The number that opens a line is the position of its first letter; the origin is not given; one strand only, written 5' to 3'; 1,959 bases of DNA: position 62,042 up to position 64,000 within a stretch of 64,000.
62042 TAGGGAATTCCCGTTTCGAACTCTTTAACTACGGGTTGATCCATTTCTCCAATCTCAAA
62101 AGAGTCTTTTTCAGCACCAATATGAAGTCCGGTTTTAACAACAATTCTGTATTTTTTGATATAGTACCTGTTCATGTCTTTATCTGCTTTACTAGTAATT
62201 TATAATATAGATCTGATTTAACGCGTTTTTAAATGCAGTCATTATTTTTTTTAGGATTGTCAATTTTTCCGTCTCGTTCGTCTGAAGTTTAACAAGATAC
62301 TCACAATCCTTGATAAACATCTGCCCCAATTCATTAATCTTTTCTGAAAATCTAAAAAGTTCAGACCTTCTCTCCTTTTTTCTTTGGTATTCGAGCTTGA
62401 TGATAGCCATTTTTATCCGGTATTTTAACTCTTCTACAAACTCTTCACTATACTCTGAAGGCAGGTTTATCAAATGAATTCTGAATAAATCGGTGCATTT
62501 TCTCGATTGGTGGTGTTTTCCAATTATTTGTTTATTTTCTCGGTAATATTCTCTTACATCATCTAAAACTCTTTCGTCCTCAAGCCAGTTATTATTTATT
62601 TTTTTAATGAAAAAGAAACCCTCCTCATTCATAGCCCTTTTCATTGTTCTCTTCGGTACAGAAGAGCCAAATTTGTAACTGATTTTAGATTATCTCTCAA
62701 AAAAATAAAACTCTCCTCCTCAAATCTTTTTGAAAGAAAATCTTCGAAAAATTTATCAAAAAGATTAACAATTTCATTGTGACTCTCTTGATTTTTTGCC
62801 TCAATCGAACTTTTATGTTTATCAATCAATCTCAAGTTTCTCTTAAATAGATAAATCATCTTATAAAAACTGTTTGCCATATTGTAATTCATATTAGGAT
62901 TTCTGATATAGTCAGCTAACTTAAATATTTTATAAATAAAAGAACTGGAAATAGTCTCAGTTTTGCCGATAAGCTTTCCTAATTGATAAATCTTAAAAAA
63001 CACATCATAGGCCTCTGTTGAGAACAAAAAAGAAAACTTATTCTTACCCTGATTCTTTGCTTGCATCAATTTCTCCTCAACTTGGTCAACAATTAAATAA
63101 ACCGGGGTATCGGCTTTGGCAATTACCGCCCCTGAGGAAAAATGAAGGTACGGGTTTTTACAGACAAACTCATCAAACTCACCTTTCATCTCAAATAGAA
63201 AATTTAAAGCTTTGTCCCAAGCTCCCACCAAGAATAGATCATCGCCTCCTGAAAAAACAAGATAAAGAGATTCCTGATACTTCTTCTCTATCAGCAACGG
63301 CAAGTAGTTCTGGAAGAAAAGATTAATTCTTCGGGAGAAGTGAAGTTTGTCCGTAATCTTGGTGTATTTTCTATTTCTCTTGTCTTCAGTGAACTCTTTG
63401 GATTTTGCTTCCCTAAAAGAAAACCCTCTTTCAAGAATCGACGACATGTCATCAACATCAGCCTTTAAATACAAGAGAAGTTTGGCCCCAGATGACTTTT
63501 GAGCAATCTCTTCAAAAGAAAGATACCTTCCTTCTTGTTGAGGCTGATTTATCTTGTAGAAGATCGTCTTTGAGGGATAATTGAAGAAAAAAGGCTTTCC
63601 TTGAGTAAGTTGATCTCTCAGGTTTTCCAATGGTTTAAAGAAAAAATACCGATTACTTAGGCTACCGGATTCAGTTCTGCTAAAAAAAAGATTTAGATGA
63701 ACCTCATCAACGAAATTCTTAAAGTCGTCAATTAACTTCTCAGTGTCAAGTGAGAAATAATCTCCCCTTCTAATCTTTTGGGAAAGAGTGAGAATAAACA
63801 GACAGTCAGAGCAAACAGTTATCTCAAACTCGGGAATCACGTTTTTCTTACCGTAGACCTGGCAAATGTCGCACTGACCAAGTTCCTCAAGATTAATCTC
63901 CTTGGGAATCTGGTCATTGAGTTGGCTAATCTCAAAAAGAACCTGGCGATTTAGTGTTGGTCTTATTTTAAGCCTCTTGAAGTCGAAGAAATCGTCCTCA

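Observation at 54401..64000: Type III-A (Csm) CRISPR-Cas locus with adaptation module and Csm6 in a CPR-like reduced genome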

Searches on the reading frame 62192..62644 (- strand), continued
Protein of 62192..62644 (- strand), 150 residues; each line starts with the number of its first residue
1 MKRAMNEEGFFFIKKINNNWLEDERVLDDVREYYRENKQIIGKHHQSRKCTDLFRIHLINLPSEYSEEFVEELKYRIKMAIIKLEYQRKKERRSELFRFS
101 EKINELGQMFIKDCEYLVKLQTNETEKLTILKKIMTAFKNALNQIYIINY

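Call 64: search_protein_families(library=pfam, alignment_id=A5, max_evalue=10)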
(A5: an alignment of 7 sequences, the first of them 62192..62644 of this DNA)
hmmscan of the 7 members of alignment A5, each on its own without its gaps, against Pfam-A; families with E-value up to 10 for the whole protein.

A. member 1, window:62192-62644:- (150 aa): 0 families

B. families by the number of members that match (of 7 scanned): 12 families
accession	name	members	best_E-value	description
PF14615.11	Rsa3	2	0.012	Ribosome-assembly protein 3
PF04010.18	DUF357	1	0.0062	Protein of unknown function (DUF357)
PF23659.1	UFL1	1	0.016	E3 UFM1-protein ligase 1-like domain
PF04949.18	Transcrip_act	1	0.021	Transcriptional activator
PF20302.4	HisK-N-like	1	0.024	HisK-N-like globin domain of the ASK signalosome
PF13873.12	Myb_DNA-bind_5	1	0.03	Myb/SANT-like DNA-binding domain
PF18536.7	DUF5623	1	0.059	Domain of unknown function (DUF5623)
PF12257.13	IML1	1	0.066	Vacuolar membrane-associated protein Iml1, N-terminal domain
PF05008.21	V-SNARE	1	0.13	Vesicle transport v-SNARE protein N-terminus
PF12397.13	U3snoRNP10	1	0.13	U3 small nucleolar RNA-associated protein 10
PF01571.26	GCV_T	1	0.2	Aminomethyltransferase folate-binding domain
PF07261.16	DnaB_2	1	1.8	Replication initiation and membrane attachment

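Call 68: find_homologous_proteins(query=L001:6465-7532:+, max_evalue=1e-30)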
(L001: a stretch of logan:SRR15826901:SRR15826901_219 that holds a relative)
Query L001:6465-7532:+ (356 aa): 1403 proteins with E <= 1e-30 among 7034 candidates; the best 120 are listed.
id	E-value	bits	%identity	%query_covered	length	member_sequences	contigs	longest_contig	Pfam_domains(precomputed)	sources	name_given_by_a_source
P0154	9.3e-229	776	100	100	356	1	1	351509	PF01300.25,PF02367.24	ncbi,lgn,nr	ncbi:MAG: L-threonylcarbamoyladenylate synthase [Patescibacteria group bacterium]|nr:L-threonylcarba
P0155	5.2e-146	504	62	100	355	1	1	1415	PF01300.25,PF02367.24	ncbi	-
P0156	9.2e-145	500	63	100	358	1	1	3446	PF01300.25,PF02367.24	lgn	-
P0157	1.3e-143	496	60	100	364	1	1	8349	PF01300.25,PF02367.24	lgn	-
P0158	9.4e-140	484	60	100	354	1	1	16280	PF01300.25,PF02367.24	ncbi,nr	ncbi:MAG: L-threonylcarbamoyladenylate synthase [Patescibacteria group bacterium]|nr:L-threonylcarba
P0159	1.5e-128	447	56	97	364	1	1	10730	PF01300.25,PF02367.24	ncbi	-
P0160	2.2e-124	433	66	85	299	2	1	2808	PF01300.25,PF02367.24,PF10925.14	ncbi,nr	ncbi:MAG: L-threonylcarbamoyladenylate synthase, partial [Patescibacteria group bacterium]|nr:L-thre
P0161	4.3e-124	432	53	97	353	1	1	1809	PF01300.25,PF02367.24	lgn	-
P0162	4.4e-123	429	54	99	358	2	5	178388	PF01300.25,PF02367.24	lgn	-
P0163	1.3e-122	427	54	96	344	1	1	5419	PF01300.25,PF02367.24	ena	-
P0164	6.4e-122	425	55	100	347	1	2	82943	PF01300.25,PF02367.24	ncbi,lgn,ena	-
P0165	1.2e-121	424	52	99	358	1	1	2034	PF01300.25,PF02367.24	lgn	-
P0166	1.2e-121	424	54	100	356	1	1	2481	PF01300.25,PF02367.24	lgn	-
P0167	3.8e-121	422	55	95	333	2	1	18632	PF01300.25,PF02367.24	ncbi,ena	-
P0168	4.0e-121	422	55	100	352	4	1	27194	PF01300.25,PF02367.24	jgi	-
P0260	1.4e-114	401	51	100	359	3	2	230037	PF01300.25,PF02367.24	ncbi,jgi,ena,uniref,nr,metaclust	ncbi:MAG: Sua5/YciO/YrdC/YwlC family protein [Candidatus Roizmanbacteria bacterium GW2011_GWA2_36_23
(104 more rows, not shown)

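Call 69: find_encoding_contigs(protein=P0158, flank=6000, max_places=1)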
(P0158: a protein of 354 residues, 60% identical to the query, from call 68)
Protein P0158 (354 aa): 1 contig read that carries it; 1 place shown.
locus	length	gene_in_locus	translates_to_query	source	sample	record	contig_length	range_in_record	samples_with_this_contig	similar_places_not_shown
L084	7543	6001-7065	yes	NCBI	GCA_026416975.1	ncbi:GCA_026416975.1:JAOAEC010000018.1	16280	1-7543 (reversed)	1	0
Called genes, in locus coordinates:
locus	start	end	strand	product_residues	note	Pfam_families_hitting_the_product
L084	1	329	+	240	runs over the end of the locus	-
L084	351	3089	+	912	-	PF07517:SecA_DEAD, PF01043:SecA_PP_bind, PF21090:P-loop_SecA, PF07516:SecA_SW, PF02810:SEC-C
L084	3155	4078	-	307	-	PF02739:5_3_exonuc_N, PF01367:5_3_exonuc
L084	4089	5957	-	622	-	PF07728:AAA_5, PF00004:AAA, PF17862:AAA_lid_3, PF01434:Peptidase_M41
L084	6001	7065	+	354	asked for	PF01300:Sua5_yciO_yrdC, PF02367:TsaE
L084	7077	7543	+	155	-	PF00814:TsaD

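Call 70: find_encoding_contigs(protein=P0157, flank=6000, max_places=1)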
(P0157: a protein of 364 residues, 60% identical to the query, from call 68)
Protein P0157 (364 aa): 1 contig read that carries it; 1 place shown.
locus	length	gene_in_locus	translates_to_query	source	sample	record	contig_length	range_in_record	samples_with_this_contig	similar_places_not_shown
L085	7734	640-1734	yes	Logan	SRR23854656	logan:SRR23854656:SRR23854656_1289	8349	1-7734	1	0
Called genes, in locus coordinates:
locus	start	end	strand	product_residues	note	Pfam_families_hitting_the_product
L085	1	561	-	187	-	?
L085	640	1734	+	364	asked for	PF01300:Sua5_yciO_yrdC, PF02367:TsaE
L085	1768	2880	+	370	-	PF01966:HD (weak), PF18211:Csm1_B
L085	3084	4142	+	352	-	PF22335:Cas10-Cmr2_palm2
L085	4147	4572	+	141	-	-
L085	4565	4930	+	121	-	PF03787:RAMPs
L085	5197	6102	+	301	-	PF03787:RAMPs (faint)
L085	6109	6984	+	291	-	-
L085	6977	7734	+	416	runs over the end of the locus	-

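Call 71: find_encoding_contigs(protein=P0162, flank=6000, max_places=1)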
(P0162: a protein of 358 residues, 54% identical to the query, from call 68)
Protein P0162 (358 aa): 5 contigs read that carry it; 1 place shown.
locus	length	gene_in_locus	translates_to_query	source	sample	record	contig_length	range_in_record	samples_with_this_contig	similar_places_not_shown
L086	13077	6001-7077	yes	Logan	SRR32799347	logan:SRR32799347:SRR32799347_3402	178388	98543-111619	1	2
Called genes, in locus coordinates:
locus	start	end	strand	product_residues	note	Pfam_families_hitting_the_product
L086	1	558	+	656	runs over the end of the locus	PF01757:Acyl_transf_3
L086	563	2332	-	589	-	PF13230:GATase_4 (faint), PF13522:GATase_6, PF13537:GATase_7, PF01380:SIS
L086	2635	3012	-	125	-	-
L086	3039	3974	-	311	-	PF02739:5_3_exonuc_N, PF01367:5_3_exonuc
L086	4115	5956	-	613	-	PF00004:AAA, PF07728:AAA_5 (weak), PF23902:AAA_lid_PRS2_C (faint), PF17862:AAA_lid_3, PF01434:Peptidase_M41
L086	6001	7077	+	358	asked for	PF01300:Sua5_yciO_yrdC, PF02367:TsaE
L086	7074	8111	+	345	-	PF00814:TsaD, PF02543:Carbam_trans_N (weak), PF22521:HypF_C_2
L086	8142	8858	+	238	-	PF02463:SMC_N, PF00005:ABC_tran, PF13304:AAA_21 (faint)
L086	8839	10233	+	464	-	PF19295:SufBD_N, PF01458:SUFBD_core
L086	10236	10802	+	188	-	PF01458:SUFBD_core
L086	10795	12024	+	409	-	PF00266:Aminotran_5, PF01041:DegT_DnrJ_EryC1, PF01053:Cys_Met_Meta_PP (faint)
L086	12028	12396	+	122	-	PF01592:NifU_N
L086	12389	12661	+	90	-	PF06902:Fer4_19 (weak), PF13459:Fer4_15, PF13370:Fer4_13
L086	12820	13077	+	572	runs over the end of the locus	PF01558:POR, PF01855:POR_N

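Call 72: find_encoding_contigs(protein=P0260, flank=6000, max_places=1)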
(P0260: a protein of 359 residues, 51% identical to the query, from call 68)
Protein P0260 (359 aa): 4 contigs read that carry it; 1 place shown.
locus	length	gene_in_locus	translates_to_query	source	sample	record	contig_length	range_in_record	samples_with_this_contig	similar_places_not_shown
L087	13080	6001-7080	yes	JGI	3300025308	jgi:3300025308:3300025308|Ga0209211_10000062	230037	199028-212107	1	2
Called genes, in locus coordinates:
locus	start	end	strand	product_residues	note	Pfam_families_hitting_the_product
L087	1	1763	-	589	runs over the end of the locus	PF13522:GATase_6, PF13537:GATase_7, PF01380:SIS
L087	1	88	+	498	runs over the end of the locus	-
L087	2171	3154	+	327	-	PF02674:Colicin_V, PF00188:CAP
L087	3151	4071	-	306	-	PF02739:5_3_exonuc_N, PF01367:5_3_exonuc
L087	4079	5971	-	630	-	PF00004:AAA, PF07728:AAA_5, PF17862:AAA_lid_3, PF01434:Peptidase_M41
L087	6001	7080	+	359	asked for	PF01300:Sua5_yciO_yrdC, PF02367:TsaE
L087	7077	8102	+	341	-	PF00814:TsaD, PF22521:HypF_C_2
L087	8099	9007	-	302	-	PF02558:ApbA, PF08546:ApbA_C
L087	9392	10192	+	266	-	PF02463:SMC_N, PF00005:ABC_tran, PF13304:AAA_21 (faint)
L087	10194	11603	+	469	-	PF19295:SufBD_N, PF01458:SUFBD_core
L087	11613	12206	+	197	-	PF01458:SUFBD_core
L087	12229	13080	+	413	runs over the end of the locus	PF00266:Aminotran_5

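Call 81: fold_search(model_id=the predicted structure, library=pdb)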
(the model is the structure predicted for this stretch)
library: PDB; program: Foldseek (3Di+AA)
matches with E <= 10: 416; with E <= 0.001: 0
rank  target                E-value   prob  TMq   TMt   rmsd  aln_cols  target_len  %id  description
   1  5j0l_D                2.1e-01  0.75  0.34  0.42  20.0       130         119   18  De novo design of protein homo-oligomers with modular hydrogen bond network-mediated specificity (released 2016-07-06)
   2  4u5a_A                2.4e-01  0.51  0.35  0.29  12.9       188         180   12  Sporozoite Protein for Cell Traversal (released 2014-12-24)
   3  7ah0                  3.6e-01  0.38  0.27  0.34   9.6       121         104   14  Crystal structure of the de novo designed two-heme binding protein, 4D2 (released 2021-10-06)
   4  8f6r_A                6.1e-01  0.77  0.46  0.34   6.9       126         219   10  CryoEM structure of designed modular protein oligomer C6-79 (released 2023-11-29)
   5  4f7g_B                6.1e-01  0.38  0.32  0.29  11.4       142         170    8  Crystal structure of talin autoinhibition complex (released 2012-07-04)
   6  8dt0_A                6.8e-01  0.11  0.21  0.22  17.6       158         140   16  Scaffolding protein functional sites using deep learning (released 2022-08-10)
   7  4m70_I                7.2e-01  0.20  0.25  0.31   7.6       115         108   16  Crystal structure of potato Rx-CC domain in complex with RanGAP2-WPP domain (released 2013-11-13)
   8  9min_I                7.6e-01  0.54  0.39  0.45  11.0       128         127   16  Structure of a designed minibinder to NYESO1-A*02:01 (released 2025-08-06)
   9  5j0l_A                7.6e-01  0.41  0.34  0.38  20.6       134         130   16  De novo design of protein homo-oligomers with modular hydrogen bond network-mediated specificity (released 2016-07-06)
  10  2l7n_MODEL_1_A        7.6e-01  0.30  0.33  0.31  12.1       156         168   12  Solution Structure of the R5 Domain of Talin (released 2011-12-14)
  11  1t01_A                8.1e-01  0.41  0.36  0.24   8.2       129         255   15  Vinculin complexed with the VBS1 helix from talin (released 2004-08-24)
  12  9byk_a                8.1e-01  0.38  0.31  0.22  18.7       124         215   12  Cryo-EM structure of ATP synthase E state (released 2025-08-06)
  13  5cwf_C                8.1e-01  0.28  0.32  0.29  13.6       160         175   13  Crystal structure of de novo designed helical repeat protein DHR8 (released 2015-12-16)
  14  4u5a_D                8.1e-01  0.20  0.29  0.27  12.7       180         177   13  Sporozoite Protein for Cell Traversal (released 2014-12-24)
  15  5ek0_B                8.1e-01  0.16  0.27  0.19  10.5       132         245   12  Human Nav1.7-VSD4-NavAb in complex with GX-936. (released 2015-12-23)
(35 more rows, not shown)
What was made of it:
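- On Type III-A (Csm) CRISPR-Cas: The fold search was uninformative (call 81).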

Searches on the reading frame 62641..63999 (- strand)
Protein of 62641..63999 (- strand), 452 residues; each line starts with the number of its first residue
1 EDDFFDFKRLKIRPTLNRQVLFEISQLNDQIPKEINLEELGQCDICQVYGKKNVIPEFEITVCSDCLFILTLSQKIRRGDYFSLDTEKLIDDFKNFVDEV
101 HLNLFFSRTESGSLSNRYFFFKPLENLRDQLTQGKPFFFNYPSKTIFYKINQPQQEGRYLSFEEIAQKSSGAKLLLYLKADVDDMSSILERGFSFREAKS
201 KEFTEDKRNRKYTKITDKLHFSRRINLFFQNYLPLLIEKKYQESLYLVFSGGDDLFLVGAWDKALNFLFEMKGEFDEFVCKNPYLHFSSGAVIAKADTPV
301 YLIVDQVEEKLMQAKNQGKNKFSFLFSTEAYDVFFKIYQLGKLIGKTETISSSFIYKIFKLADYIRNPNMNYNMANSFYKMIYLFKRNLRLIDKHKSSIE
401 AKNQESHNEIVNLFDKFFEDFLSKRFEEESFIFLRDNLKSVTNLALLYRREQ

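Call 9: search_protein_families(library=ncbifam, proteins=[window:62641-63999:-], max_evalue=0.01)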
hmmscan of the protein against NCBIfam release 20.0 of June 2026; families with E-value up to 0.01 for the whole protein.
window:62641-63999:- (452 aa): 2 families
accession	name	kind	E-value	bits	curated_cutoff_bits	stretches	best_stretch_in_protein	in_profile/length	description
TIGR02578.2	cas_TM1811_Csm1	equivalog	1.3e-60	206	170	1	32-399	373-714/753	type III-A CRISPR-associated protein Cas10/Csm1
TIGR02577.1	cas_TM1794_Cmr2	equivalog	1.7e-11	43.6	79.4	1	177-316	362-510/510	type III-B CRISPR-associated protein Cas10/Cmr2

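Call 10: search_protein_families(library=pfam, proteins=[window:62641-63999:-], max_evalue=0.01)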
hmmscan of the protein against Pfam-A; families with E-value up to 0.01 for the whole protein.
window:62641-63999:- (452 aa): 1 family
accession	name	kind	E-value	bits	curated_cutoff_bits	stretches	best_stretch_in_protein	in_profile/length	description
PF22335.1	Cas10-Cmr2_palm2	-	5.4e-28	98.2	27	1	177-322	4-132/133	Cas10/Cmr2, second palm domain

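Call 11: search_protein_families(library=padloc, proteins=[window:62641-63999:-], max_evalue=0.01)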
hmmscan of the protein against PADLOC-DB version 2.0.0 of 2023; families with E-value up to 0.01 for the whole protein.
window:62641-63999:- (452 aa): 12 families
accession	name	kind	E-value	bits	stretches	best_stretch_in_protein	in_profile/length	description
PDLC01293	Cas10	-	4.9e-46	155.8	1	37-316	339-577/577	CAS-III; effector_LS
PDLC00916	Cas10a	-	8.5e-42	141.8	1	9-316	361-650/650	"CRISPR-associated protein Cas10/Csm1, subtype III-A/MTUBE"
PDLC01444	Cas10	-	1.4e-34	117.9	1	38-389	265-563/605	CAS-III; effector_LS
PDLC01739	Cas10a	-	4.1e-23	79.7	1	41-377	389-694/731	-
PDLC01422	Cas10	-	1e-15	55.8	1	173-374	274-462/519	CAS-III; effector_LS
PDLC01292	Cas10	-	6.2e-15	53.6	1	162-323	252-387/387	CAS-III; effector_LS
PDLC00917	Cas10b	-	4.6e-12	43.6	1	177-316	362-510/510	"CRISPR-associated protein Cas10/Cmr2, subtype III-B"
PDLC01529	Cas10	-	1e-07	29.6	1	243-321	250-329/370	CAS-III; effector_LS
PDLC00919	Cas10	-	1.3e-06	25.8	1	247-321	289-371/414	Cas10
PDLC02054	Cas10b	-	1.5e-06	25.3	1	210-327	299-411/537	-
PDLC02053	Cas10b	-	9.9e-05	18.7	0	282-329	558-607/717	-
PDLC04046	PD-T4-6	-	0.0053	13.9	0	396-441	240-283/427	-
